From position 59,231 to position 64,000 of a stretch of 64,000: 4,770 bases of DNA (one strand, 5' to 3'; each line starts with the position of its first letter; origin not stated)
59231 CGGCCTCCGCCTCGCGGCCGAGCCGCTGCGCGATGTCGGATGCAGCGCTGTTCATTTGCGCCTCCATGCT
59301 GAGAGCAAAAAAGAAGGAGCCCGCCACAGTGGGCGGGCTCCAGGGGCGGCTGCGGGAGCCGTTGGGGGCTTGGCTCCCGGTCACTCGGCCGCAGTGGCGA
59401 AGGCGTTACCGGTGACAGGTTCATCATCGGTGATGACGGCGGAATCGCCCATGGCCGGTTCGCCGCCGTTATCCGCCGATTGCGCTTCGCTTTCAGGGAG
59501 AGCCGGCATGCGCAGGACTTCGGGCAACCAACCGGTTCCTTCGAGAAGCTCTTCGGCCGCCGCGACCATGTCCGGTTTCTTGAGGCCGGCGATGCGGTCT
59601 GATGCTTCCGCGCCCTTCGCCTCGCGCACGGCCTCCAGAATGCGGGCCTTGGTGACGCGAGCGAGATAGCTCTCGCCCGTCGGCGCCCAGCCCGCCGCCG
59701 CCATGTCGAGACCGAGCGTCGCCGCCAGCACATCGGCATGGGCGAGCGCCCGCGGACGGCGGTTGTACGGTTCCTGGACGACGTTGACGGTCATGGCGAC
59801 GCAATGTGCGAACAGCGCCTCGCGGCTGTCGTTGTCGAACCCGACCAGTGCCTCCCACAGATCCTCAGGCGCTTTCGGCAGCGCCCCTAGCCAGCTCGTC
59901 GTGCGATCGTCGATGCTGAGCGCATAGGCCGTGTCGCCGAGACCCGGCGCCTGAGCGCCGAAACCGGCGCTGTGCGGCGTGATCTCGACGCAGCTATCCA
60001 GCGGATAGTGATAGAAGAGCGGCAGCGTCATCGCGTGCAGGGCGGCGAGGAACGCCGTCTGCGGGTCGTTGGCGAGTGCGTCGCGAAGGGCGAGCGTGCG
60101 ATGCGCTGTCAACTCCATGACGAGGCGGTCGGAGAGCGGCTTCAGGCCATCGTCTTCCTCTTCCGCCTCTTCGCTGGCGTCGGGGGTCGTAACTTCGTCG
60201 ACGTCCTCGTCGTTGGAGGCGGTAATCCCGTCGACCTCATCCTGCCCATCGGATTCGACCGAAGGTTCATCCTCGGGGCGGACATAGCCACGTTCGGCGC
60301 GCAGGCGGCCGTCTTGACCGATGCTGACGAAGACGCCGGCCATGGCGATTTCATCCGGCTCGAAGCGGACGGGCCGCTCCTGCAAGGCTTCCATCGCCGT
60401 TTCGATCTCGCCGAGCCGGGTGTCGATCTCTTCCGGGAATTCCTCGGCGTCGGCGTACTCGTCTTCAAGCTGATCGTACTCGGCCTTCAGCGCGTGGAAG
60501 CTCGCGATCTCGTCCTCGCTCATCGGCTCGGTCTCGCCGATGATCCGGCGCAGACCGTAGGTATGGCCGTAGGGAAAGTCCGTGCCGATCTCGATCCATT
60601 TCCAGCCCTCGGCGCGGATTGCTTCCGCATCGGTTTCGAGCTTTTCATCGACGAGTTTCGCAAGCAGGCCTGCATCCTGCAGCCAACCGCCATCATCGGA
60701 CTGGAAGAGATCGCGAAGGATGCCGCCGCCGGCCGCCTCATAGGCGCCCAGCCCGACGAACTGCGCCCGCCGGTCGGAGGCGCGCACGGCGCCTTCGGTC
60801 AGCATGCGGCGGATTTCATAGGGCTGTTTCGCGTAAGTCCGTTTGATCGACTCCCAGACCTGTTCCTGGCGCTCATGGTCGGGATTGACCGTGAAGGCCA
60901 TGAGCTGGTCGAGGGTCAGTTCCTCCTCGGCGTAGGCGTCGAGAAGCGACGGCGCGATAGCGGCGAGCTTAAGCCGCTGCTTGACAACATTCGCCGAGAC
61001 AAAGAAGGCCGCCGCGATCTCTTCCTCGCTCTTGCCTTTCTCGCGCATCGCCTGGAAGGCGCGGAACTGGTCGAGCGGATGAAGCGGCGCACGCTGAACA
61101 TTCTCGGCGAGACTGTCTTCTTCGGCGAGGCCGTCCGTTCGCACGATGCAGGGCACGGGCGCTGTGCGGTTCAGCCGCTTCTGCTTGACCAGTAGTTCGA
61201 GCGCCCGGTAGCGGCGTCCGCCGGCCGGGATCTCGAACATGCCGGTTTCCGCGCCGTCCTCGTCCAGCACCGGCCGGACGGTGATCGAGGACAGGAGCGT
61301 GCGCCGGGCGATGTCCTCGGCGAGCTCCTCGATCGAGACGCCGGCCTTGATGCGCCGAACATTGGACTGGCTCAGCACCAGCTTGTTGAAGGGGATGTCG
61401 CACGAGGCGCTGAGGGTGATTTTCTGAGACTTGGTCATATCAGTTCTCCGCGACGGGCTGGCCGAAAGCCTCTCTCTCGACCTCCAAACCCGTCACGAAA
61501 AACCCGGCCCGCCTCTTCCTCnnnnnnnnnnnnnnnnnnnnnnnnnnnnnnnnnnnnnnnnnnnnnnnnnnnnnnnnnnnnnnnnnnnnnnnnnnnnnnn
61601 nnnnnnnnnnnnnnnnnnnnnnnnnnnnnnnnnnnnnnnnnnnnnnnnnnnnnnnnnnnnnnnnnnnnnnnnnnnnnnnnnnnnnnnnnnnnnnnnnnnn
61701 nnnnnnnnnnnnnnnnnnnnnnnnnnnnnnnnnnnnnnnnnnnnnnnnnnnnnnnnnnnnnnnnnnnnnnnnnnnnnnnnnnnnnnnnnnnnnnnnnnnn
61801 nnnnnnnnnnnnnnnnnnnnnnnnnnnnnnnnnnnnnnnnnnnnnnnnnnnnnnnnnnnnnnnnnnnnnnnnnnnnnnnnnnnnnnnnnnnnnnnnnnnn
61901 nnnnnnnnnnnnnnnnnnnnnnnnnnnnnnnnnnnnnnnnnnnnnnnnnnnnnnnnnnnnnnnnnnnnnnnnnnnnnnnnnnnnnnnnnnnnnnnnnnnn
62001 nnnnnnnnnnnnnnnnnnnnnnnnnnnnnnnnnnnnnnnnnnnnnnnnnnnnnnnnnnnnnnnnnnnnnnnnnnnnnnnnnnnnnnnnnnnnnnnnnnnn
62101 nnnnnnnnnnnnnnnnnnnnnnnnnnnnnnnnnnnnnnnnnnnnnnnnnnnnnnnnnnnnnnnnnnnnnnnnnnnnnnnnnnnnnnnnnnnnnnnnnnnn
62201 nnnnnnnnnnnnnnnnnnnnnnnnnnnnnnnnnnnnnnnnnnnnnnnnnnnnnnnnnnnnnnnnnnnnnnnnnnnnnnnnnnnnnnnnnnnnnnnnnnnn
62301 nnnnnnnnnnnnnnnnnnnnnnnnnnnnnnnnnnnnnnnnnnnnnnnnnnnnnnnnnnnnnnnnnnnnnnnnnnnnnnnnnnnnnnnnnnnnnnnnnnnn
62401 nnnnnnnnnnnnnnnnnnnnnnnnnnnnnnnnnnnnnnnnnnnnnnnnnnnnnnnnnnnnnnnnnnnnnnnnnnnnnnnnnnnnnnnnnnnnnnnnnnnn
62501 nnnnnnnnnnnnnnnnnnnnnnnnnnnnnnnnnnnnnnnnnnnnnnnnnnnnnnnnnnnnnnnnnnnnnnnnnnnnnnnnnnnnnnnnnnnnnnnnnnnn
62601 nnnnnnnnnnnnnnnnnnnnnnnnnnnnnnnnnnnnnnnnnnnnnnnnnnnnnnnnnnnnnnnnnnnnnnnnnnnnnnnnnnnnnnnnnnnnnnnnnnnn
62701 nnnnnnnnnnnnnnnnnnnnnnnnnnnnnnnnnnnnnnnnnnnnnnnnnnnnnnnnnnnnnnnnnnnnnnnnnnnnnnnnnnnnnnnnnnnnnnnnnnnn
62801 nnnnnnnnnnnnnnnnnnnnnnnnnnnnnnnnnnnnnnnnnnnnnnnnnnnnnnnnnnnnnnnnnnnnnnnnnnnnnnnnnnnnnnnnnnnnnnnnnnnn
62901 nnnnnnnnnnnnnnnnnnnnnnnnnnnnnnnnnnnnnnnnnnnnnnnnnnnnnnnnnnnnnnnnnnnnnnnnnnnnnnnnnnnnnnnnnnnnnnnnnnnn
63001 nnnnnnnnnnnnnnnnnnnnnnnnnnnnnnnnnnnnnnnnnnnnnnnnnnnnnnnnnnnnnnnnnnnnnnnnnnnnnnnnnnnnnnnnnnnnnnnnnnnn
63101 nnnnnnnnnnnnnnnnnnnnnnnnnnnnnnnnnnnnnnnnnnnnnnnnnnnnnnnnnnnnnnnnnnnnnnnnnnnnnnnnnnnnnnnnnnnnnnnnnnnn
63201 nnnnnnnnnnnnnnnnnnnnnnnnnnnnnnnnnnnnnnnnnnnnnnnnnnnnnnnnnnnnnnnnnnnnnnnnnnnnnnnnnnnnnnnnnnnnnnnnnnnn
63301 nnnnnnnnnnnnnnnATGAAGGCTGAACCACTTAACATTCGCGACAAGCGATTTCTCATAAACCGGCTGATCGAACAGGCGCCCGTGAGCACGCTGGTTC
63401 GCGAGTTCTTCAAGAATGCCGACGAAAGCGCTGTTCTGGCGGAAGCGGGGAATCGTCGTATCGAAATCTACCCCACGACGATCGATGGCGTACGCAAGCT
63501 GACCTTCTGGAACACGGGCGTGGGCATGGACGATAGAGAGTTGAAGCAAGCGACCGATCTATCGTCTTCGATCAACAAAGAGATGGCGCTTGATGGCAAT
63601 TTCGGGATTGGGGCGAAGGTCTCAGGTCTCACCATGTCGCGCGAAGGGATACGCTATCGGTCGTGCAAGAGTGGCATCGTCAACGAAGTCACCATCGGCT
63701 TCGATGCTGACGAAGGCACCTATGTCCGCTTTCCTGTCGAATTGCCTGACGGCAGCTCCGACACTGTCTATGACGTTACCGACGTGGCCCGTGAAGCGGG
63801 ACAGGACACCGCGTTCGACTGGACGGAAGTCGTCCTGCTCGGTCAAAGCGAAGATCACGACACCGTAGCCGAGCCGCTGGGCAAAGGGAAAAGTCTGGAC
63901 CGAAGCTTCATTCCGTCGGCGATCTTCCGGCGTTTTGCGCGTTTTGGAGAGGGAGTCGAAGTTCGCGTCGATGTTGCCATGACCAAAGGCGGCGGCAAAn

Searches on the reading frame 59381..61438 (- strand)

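Call 32: search_protein_families(library=pfam, proteins=[window:59381-61438:-], max_evalue=0.001)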
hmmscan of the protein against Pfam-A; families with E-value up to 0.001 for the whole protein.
window:59381-61438:- (685 aa): 1 family
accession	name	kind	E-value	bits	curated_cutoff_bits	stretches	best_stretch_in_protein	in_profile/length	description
PF02195.25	ParB_N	-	5.5e-05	23.6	26.3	1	15-115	6-95/95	ParB N-terminal domain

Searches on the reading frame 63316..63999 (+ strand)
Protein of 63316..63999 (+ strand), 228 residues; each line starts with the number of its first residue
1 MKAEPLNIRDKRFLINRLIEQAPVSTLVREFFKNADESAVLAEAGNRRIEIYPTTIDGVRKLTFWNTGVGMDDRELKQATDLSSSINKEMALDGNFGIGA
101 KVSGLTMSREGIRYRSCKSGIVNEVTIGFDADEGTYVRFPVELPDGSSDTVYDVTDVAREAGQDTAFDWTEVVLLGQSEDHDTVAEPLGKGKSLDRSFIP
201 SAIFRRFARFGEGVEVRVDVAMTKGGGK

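Call 32: search_protein_families(library=pfam, proteins=[window:63316-63999:+], max_evalue=0.001)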
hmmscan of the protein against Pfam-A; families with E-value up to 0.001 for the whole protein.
window:63316-63999:+ (228 aa): 2 families
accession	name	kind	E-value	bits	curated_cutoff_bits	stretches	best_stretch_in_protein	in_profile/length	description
PF13589.12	HATPase_c_3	-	0.00025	21.5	25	1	44-110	17-87/137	Histidine kinase-, DNA gyrase B-, and HSP90-like ATPase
PF02518.31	HATPase_c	-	0.00039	21.3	26.4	1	23-139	5-105/111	Histidine kinase-, DNA gyrase B-, and HSP90-like ATPase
